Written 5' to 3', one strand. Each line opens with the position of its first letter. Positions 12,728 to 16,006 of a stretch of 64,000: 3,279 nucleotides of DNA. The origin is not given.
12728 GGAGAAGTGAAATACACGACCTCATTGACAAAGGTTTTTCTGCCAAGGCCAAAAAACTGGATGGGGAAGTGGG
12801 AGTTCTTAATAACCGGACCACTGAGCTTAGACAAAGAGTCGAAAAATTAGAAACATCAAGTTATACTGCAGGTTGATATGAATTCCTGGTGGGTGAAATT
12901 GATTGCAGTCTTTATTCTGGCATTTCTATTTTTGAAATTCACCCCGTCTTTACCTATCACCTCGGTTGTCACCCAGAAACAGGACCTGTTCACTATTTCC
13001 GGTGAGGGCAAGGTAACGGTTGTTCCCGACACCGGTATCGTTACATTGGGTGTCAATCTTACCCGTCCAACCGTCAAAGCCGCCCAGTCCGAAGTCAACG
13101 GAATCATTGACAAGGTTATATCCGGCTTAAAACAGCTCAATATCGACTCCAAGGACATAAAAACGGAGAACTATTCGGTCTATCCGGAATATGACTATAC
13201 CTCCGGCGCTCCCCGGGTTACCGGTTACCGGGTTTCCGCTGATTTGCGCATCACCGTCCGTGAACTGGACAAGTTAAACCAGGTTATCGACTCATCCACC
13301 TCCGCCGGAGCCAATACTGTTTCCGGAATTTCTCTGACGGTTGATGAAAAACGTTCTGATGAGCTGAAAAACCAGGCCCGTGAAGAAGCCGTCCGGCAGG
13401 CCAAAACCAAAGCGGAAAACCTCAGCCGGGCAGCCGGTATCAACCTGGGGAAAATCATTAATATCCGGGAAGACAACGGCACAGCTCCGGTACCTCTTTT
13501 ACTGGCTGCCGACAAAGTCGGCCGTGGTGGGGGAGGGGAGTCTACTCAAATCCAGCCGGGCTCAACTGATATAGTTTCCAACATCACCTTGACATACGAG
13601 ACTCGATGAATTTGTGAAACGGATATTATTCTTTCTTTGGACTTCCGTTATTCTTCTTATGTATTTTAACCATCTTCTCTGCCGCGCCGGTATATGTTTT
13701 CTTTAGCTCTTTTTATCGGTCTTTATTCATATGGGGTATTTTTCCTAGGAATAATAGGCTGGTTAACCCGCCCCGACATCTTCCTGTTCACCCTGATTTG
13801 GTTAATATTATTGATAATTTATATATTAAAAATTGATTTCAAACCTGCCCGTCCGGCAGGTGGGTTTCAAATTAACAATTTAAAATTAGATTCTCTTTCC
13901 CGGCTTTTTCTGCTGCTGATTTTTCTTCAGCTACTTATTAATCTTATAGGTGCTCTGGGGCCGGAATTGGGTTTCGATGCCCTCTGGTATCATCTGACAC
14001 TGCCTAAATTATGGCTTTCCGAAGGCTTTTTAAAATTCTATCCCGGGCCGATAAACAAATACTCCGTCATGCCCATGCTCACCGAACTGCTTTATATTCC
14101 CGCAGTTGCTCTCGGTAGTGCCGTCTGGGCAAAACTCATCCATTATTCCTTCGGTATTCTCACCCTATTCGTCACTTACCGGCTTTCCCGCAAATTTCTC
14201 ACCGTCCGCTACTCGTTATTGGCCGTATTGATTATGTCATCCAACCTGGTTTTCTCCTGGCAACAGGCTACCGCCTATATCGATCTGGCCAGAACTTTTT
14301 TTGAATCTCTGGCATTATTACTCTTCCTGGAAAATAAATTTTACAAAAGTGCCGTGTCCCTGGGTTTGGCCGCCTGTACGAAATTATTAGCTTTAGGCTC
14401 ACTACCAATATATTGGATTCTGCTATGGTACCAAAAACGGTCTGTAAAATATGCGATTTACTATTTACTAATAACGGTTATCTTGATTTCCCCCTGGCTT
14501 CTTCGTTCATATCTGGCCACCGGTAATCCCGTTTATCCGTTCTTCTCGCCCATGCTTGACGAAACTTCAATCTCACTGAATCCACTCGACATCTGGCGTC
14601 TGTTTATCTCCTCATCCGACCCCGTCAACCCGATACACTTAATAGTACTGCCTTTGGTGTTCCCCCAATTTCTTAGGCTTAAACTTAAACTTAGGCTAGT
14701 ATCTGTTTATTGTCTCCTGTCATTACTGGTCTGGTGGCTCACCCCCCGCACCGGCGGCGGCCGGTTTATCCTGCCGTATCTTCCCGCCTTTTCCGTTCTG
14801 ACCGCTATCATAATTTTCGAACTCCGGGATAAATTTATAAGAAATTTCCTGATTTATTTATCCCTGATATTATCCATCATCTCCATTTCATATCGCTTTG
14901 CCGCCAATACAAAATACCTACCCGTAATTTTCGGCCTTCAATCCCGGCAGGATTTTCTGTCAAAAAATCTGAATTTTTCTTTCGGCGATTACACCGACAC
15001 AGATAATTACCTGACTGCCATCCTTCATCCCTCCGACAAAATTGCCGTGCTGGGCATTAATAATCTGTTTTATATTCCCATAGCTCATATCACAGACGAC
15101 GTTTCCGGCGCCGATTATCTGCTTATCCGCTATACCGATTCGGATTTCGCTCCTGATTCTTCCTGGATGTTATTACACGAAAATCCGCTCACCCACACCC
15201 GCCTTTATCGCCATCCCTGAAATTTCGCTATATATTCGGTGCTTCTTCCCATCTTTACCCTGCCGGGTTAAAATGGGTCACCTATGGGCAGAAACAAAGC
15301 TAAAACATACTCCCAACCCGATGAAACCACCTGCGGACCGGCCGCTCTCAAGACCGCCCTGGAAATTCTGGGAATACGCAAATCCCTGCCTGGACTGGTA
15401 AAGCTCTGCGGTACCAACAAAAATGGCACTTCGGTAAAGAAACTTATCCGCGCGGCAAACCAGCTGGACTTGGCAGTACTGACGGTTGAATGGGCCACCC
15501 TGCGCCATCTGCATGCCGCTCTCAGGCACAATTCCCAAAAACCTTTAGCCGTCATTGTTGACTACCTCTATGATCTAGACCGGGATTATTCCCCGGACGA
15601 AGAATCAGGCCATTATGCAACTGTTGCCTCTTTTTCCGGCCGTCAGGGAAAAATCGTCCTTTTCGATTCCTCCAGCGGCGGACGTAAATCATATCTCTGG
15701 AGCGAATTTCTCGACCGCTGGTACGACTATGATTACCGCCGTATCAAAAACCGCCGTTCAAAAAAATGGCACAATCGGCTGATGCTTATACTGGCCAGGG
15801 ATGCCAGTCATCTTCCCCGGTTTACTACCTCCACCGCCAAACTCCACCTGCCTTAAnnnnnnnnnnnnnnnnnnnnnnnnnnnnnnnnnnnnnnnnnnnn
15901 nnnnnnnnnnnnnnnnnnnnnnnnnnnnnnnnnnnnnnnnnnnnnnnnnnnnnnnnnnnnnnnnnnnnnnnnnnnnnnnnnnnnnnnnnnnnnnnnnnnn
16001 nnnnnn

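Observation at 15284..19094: Module of two tandem Ddl-like ATP-grasp ligases and a pyruvoyl decarboxylase, flanked by a cytoplasmic C39-like cysteine peptidase and an RHH-Nudix regulator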

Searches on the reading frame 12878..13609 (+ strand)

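Call 3: search_protein_families(library=pfam, proteins=[window:12878-13609:+], max_evalue=0.01)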
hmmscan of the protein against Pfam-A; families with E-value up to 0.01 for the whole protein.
window:12878-13609:+ (243 aa): 1 family
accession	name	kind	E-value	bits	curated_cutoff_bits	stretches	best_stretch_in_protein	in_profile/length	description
PF04402.19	SIMPL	-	4.1e-52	177.8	25.2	1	39-240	2-205/205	Protein of unknown function (DUF541)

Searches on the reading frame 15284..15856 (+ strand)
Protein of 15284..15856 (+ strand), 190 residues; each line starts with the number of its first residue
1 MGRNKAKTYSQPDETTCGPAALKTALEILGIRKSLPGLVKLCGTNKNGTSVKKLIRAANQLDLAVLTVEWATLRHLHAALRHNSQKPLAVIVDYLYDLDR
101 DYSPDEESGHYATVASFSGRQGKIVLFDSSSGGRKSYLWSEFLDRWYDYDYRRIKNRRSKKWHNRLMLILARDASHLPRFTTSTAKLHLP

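Call 3: search_protein_families(library=pfam, proteins=[window:15284-15856:+], max_evalue=0.01)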
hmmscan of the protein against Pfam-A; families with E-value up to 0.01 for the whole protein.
window:15284-15856:+ (190 aa): 3 families
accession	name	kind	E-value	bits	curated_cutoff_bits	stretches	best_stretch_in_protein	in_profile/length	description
PF03412.21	Peptidase_C39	-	2.6e-11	43.9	22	1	7-147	3-122/133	Peptidase C39 family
PF13529.12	Peptidase_C39_2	-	6.6e-05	23.9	24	1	7-129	4-142/143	Peptidase_C39 like family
PF05023.20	Phytochelatin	-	0.0073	16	24.9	0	46-130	94-179/210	Phytochelatin synthase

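Call 4: search_protein_families(library=ncbifam, proteins=[window:15284-15856:+], max_evalue=0.01)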
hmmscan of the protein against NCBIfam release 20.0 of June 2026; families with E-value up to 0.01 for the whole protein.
window:15284-15856:+ (190 aa): 3 families
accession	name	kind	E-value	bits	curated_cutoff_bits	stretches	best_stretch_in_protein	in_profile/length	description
TIGR01193.1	bacteriocin_ABC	subfamily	1.6e-06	26.9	523.85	1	11-69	1-59/708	peptide cleavage/export ABC transporter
NF033920.0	C39_PA2778_fam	equivalog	0.00035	20.1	150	1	13-150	11-138/255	PA2778 family cysteine peptidase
TIGR03796.1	NHLM_micro_ABC1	equivalog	0.00076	17.8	853.3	1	9-65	5-61/710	NHLP family bacteriocin export ABC transporter peptidase/permease/ATPase subunit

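Call 79: predict_structure(protein=window:15284-15856:+)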
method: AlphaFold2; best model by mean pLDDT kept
length: 190 residues; sequences in the alignment: 1
mean_pLDDT: 50.5   pTM: 0.47
mean pLDDT of the five models: 50.5, 44.7, 41.0, 36.6, 36.2
residues with pLDDT >= 90: 0; 70-90: 2; 50-70: 99; < 50: 89
segments of 3 or more residues with pLDDT < 50: 1-19, 32-39, 41-44, 46-48, 95-119, 129-131, 153-163, 178-190
pLDDT, mean of each block of 10 residues (from residue 1): 32 41 52 48 49 63 60 67 57 45 40 47 54 59 62 47 54 54 30
secondary structure, 60 per line:
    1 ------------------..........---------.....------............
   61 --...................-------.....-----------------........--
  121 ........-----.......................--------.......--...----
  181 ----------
elements in order: H19-28 E38-42 H49-60 E63-69 H70-81 E89-93 E111-118 E121-128 E134-138 H139-156 E165-171
